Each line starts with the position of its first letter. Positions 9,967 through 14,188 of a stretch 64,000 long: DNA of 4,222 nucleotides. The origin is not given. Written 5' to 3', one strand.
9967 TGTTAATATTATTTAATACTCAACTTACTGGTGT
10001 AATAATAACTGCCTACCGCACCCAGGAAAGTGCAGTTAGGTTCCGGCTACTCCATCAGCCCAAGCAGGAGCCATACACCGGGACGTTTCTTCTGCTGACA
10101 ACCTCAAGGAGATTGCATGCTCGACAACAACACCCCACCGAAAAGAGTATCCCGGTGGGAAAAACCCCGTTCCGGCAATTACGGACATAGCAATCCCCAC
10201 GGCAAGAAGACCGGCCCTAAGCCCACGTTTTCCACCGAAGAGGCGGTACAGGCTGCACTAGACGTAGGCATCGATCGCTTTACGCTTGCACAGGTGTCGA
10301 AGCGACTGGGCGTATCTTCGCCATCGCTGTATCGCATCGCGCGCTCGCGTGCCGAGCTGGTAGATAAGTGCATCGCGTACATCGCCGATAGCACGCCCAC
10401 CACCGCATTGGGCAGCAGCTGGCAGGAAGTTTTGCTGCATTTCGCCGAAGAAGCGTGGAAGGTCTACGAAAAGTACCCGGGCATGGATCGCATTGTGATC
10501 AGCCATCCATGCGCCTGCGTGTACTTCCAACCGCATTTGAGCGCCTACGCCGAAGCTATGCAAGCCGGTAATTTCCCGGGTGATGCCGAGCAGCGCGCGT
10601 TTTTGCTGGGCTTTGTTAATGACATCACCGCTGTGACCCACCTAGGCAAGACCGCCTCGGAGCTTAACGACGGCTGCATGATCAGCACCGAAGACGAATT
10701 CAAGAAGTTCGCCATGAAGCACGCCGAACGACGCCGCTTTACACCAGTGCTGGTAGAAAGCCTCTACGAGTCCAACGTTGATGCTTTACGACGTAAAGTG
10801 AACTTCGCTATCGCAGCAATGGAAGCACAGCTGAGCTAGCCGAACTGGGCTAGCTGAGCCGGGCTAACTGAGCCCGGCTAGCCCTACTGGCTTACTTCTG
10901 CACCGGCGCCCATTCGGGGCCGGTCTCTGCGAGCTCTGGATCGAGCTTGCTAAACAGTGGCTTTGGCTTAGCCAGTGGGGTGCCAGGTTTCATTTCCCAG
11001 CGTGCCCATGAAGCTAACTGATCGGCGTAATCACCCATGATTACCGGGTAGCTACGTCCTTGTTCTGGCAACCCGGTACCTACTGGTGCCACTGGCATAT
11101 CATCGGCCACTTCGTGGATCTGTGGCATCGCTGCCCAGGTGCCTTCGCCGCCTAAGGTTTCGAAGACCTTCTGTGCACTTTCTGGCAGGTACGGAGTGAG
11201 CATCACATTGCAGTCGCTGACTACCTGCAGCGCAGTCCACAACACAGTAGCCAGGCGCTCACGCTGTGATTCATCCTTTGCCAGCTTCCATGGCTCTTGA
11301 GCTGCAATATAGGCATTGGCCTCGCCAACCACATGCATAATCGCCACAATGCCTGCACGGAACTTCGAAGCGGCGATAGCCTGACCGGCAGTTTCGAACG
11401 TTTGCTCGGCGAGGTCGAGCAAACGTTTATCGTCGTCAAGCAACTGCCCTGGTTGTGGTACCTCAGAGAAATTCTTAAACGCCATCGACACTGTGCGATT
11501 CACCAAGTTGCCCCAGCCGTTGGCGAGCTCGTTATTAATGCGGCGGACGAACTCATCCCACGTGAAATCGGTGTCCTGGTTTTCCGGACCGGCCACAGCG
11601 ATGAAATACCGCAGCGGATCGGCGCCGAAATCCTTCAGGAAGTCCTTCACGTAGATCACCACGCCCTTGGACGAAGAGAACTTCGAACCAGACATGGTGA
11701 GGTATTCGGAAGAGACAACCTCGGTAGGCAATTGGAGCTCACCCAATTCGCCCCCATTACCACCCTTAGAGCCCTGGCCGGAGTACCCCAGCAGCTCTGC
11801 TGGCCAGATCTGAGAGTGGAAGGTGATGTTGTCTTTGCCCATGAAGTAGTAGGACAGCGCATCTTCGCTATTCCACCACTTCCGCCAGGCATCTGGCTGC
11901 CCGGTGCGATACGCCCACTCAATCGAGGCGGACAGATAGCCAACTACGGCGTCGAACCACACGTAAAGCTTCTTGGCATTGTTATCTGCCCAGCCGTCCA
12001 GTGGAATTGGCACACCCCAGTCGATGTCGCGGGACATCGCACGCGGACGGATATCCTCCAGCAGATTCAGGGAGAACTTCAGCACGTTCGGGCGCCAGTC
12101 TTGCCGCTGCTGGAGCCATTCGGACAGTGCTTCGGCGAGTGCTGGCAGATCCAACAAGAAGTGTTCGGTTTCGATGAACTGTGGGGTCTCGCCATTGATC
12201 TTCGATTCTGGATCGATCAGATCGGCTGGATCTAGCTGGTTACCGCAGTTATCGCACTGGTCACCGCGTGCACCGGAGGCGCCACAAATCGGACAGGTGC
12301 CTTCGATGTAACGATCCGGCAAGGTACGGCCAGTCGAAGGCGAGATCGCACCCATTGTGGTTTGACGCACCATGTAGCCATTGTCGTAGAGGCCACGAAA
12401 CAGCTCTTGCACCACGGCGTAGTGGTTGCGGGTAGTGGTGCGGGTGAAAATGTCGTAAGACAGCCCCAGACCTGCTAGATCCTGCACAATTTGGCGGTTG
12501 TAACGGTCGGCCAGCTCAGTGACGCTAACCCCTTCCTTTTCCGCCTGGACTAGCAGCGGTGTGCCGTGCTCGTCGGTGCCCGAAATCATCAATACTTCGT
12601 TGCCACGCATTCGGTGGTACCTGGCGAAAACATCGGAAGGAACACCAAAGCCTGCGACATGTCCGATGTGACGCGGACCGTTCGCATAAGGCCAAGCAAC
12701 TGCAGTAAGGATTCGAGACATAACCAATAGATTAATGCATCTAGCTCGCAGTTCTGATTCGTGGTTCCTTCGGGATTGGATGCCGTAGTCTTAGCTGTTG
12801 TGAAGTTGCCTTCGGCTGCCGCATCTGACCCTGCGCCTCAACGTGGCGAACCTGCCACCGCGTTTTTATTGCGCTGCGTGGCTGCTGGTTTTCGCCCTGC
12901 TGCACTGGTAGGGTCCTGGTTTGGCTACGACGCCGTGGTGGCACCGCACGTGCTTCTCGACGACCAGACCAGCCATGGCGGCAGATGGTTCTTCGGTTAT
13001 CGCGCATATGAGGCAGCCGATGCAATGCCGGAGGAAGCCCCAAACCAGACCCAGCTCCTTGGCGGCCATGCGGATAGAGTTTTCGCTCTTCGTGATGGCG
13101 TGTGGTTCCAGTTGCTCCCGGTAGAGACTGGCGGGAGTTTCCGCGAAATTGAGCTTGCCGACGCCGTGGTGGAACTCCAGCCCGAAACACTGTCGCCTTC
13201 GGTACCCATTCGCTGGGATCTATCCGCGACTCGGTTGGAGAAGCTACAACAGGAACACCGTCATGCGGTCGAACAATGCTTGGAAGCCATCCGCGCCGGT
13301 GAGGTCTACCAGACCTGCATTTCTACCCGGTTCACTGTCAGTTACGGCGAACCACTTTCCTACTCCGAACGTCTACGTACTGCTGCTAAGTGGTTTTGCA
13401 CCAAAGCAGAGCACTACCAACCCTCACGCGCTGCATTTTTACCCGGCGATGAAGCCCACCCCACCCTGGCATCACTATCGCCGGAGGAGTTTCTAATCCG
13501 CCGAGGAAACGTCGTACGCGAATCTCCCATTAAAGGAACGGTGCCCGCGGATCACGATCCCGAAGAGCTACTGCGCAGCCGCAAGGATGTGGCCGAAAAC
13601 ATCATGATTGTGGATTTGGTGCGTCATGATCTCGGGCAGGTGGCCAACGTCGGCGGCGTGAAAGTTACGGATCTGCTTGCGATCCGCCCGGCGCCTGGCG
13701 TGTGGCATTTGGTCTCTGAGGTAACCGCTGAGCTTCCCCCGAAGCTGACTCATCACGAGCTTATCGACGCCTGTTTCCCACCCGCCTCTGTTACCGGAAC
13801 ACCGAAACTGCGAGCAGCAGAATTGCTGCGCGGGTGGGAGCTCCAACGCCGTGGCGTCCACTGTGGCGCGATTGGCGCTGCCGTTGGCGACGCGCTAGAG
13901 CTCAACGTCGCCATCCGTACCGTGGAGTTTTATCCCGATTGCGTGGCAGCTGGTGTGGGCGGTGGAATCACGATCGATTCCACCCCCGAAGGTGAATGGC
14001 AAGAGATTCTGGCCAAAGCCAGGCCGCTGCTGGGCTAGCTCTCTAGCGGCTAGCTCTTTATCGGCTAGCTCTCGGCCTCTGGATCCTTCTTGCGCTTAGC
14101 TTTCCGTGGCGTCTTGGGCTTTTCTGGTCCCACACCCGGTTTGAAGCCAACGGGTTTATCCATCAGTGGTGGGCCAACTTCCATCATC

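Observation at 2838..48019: Pervasive short tandem duplications that copy the last codons plus the stop codon of genes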

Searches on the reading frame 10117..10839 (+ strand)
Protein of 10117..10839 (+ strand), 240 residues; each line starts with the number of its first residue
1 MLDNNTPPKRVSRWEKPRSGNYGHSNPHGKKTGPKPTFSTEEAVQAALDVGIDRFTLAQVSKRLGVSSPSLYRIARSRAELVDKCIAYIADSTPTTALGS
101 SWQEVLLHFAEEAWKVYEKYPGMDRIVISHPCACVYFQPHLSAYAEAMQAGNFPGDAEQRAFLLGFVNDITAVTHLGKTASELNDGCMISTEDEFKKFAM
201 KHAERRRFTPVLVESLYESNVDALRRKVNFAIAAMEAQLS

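Call 5: search_protein_families(library=pfam, proteins=[window:10117-10839:+])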
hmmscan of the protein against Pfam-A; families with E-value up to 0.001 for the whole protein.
window:10117-10839:+ (240 aa): 1 family
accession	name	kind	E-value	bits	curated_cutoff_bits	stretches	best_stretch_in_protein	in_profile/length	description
PF00440.29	TetR_N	-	8.2e-06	26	24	1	42-83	4-45/47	Bacterial regulatory proteins, tetR family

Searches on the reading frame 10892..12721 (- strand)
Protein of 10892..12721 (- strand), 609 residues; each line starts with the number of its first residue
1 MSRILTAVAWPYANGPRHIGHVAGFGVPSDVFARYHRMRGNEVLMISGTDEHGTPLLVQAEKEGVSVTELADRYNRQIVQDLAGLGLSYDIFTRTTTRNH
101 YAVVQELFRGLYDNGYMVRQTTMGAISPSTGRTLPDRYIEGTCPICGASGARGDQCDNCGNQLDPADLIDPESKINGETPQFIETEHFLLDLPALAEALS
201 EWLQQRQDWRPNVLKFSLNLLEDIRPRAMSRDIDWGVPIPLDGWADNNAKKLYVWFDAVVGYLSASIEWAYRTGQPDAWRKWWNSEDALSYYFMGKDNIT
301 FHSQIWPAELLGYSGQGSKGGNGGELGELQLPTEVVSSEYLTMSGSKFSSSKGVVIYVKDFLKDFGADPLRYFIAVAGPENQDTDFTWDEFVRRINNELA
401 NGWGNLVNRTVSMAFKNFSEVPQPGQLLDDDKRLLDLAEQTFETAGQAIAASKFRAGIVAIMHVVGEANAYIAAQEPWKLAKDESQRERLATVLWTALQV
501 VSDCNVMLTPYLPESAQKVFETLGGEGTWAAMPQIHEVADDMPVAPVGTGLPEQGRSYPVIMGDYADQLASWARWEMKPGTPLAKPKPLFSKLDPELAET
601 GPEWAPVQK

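Call 39: find_homologous_proteins(query=window:10892-12721:-, max_evalue=1e-100)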
Query window:10892-12721:- (609 aa): 8000 proteins with E <= 1e-100 among 8000 candidates; the best 120 are listed.
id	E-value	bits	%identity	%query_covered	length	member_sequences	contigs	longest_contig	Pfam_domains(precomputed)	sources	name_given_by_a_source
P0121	0.0e+0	1335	100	94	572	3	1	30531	PF09334.18,PF00133.29,PF19303.6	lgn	-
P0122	0.0e+0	1269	88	100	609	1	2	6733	PF09334.18,PF01406.26,PF00133.29,PF19303.6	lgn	-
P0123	0.0e+0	1259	86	100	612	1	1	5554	PF09334.18,PF01406.26,PF08264.20,PF00133.29,PF19303.6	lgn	-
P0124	0.0e+0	1258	86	100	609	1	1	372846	PF09334.18,PF01406.26,PF00133.29,PF19303.6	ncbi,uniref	ncbi:methionine--tRNA ligase [Corynebacterium sp. H113]|uniref:methionine--tRNA ligase n=1 Tax=Coryn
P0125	0.0e+0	1257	86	100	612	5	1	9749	PF09334.18,PF01406.26,PF08264.20,PF00133.29,PF19303.6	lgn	-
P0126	0.0e+0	1257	86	100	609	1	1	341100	PF09334.18,PF01406.26,PF00133.29,PF19303.6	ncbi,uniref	ncbi:methionine--tRNA ligase [Corynebacterium sp. H78]|uniref:methionine--tRNA ligase n=1 Tax=Coryne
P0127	0.0e+0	1256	86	100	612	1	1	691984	PF09334.18,PF01406.26,PF00133.29,PF19303.6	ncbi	ncbi:methionine--tRNA ligase [Corynebacterium sp. 335C]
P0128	0.0e+0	1240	86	100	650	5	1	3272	PF09334.18,PF01406.26,PF08264.20,PF00133.29,PF19303.6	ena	-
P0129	0.0e+0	1239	86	100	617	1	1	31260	PF09334.18,PF01406.26,PF08264.20,PF00133.29,PF19303.6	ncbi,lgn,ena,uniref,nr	ncbi:methionine--tRNA ligase [Corynebacterium freneyi]|uniref:methionine--tRNA ligase n=1 Tax=Coryne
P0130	0.0e+0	1237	85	100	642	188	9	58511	PF09334.18,PF01406.26,PF00133.29,PF19303.6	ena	-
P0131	0.0e+0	1237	85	100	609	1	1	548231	PF09334.18,PF01406.26,PF00133.29,PF19303.6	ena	-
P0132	0.0e+0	1234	86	100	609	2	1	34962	PF09334.18,PF01406.26,PF00133.29,PF19303.6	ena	-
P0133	0.0e+0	1231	85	100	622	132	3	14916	PF09334.18,PF01406.26,PF00133.29,PF19303.6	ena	-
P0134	0.0e+0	1229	85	100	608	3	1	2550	PF09334.18,PF01406.26,PF08264.20,PF00133.29,PF19303.6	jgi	jgi:methionyl-tRNA synthetase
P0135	0.0e+0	1229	85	100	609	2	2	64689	PF09334.18,PF01406.26,PF00133.29,PF19303.6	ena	-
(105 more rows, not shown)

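Call 40: find_encoding_contigs(protein=P0122, flank=10000, max_places=2)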
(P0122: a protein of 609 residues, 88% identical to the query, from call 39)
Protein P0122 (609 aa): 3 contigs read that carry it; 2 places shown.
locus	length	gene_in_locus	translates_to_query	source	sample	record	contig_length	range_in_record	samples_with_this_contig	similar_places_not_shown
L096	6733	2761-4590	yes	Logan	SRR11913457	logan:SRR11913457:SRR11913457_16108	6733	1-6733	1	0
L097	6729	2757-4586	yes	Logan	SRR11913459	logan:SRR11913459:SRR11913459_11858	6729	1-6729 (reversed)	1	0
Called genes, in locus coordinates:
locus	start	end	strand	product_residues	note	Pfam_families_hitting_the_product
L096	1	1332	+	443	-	?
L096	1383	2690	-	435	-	PF00425:Chorismate_bind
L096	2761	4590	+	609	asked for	PF00133:tRNA-synt_1, PF01406:tRNA-synt_1e (faint), PF09334:tRNA-synt_1g, PF19303:Anticodon_3 (faint)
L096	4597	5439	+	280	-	PF01026:TatD_DNase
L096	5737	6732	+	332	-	?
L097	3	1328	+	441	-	?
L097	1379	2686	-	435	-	PF00425:Chorismate_bind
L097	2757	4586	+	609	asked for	PF00133:tRNA-synt_1, PF01406:tRNA-synt_1e (faint), PF09334:tRNA-synt_1g, PF19303:Anticodon_3 (faint)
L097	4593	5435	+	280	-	PF01026:TatD_DNase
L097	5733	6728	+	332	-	?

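Call 41: find_encoding_contigs(protein=P0131, flank=10000, max_places=1)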
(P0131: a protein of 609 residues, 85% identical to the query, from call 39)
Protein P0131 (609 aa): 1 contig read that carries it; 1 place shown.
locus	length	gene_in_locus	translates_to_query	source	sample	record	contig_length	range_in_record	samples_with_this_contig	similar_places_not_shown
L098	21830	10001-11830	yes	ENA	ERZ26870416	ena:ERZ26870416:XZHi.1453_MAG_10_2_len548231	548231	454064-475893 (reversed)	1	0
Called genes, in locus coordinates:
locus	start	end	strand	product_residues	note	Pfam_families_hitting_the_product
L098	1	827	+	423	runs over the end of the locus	PF03453:MoeA_N, PF00994:MoCF_biosynth, PF03454:MoeA_C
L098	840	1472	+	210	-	PF13302:Acetyltransf_3, PF13420:Acetyltransf_4, PF00583:Acetyltransf_1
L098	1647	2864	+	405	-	PF28211:GlpR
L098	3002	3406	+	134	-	PF07681:DoxX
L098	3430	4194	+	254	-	PF13490:zf-HC2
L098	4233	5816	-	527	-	PF02366:PMT (weak), PF13231:PMT_2, PF16192:PMT_4TMC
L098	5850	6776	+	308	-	PF00590:TP_methylase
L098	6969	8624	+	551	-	PF02028:BCCT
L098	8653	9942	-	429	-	PF00425:Chorismate_bind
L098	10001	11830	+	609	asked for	PF00133:tRNA-synt_1, PF01406:tRNA-synt_1e (faint), PF09334:tRNA-synt_1g, PF19303:Anticodon_3 (weak)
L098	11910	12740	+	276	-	PF01026:TatD_DNase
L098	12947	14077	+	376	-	PF03990:DUF348, PF07501:G5, PF06737:Transglycosylas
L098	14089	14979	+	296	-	PF00398:RrnaAD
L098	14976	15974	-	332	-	PF00657:Lipase_GDSL (weak), PF13472:Lipase_GDSL_2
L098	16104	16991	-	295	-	PF01757:Acyl_transf_3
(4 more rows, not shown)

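Call 42: find_encoding_contigs(protein=P0124, flank=10000, max_places=1)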
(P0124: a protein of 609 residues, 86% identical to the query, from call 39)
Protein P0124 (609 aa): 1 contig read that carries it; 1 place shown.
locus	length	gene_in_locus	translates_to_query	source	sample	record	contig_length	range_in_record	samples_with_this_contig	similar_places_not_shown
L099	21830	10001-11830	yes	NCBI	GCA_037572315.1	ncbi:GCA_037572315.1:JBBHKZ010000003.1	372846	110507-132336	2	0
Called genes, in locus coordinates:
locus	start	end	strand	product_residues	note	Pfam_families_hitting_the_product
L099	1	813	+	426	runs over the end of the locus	PF03453:MoeA_N, PF00994:MoCF_biosynth, PF03454:MoeA_C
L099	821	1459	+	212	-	PF13302:Acetyltransf_3, PF13420:Acetyltransf_4, PF00583:Acetyltransf_1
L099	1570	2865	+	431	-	PF28211:GlpR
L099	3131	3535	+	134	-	PF07681:DoxX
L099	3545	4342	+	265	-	PF13490:zf-HC2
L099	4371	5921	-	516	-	PF13231:PMT_2, PF16192:PMT_4TMC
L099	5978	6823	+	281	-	PF00590:TP_methylase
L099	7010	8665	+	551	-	PF02028:BCCT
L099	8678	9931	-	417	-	PF00425:Chorismate_bind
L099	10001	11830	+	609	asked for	PF00133:tRNA-synt_1, PF01406:tRNA-synt_1e (faint), PF09334:tRNA-synt_1g, PF19303:Anticodon_3 (weak)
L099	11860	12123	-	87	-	-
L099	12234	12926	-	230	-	PF00440:TetR_N (weak)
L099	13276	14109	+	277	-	PF01026:TatD_DNase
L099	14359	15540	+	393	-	PF03990:DUF348, PF07501:G5, PF06737:Transglycosylas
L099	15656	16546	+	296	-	PF00398:RrnaAD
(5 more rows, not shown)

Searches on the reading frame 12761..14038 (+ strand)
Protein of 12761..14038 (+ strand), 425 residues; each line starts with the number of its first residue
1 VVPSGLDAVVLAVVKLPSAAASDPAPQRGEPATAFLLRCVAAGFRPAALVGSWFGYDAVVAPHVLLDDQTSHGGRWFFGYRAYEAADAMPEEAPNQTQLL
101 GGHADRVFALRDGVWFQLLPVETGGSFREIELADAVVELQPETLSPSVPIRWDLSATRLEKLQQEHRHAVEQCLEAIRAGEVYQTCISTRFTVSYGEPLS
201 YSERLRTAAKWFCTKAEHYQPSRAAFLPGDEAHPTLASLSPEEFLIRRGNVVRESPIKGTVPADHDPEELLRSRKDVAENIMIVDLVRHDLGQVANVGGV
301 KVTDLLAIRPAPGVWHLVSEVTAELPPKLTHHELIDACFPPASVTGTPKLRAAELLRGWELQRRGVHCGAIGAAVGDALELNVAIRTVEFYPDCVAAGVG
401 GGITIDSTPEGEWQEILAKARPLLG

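Call 5: search_protein_families(library=pfam, proteins=[window:12761-14038:+])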
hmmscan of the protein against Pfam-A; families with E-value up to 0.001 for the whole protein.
window:12761-14038:+ (425 aa): 1 family
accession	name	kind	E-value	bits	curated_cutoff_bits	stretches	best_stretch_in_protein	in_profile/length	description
PF00425.24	Chorismate_bind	-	1.4e-62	212.1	27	1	163-419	2-257/257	chorismate binding enzyme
